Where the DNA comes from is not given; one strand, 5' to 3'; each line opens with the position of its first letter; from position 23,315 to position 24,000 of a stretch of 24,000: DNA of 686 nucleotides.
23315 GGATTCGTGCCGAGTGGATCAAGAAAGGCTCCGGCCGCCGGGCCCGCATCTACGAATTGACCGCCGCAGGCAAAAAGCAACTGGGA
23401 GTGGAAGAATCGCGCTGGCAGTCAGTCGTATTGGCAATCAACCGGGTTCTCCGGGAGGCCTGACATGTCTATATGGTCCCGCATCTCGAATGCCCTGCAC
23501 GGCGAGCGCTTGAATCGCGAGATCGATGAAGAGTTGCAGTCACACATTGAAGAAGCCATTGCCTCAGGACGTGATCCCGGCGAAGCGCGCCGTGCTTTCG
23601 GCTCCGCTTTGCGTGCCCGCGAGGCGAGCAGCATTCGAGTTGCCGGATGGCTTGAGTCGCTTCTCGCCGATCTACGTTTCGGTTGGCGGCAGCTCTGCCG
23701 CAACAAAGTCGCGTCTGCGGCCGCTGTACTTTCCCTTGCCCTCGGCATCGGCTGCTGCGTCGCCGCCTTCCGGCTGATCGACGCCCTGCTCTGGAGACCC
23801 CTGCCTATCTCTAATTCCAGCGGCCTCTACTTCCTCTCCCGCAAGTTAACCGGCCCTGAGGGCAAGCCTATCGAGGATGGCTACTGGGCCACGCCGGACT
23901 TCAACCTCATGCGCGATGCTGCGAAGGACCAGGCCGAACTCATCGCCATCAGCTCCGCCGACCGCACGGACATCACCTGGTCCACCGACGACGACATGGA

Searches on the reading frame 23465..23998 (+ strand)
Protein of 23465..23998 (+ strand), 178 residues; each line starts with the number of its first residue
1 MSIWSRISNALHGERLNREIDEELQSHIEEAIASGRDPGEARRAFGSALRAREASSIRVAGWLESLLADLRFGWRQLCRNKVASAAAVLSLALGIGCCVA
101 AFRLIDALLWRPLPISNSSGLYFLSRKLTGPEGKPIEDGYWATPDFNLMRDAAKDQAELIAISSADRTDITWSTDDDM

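Call 4: search_protein_families(library=pfam, proteins=[window:23465-23998:+])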
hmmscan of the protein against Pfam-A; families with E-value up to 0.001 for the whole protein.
window:23465-23998:+ (178 aa): 0 families

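Call 11: search_protein_families(library=ncbifam, proteins=[window:23465-23998:+], max_evalue=0.00001)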
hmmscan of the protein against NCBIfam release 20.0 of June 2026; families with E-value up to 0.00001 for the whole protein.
window:23465-23998:+ (178 aa): 1 family
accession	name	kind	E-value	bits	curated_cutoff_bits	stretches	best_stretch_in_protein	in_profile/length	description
TIGR03434.1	ADOP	subfamily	2.2e-19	69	622.3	1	66-167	1-99/803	ADOP family duplicated permease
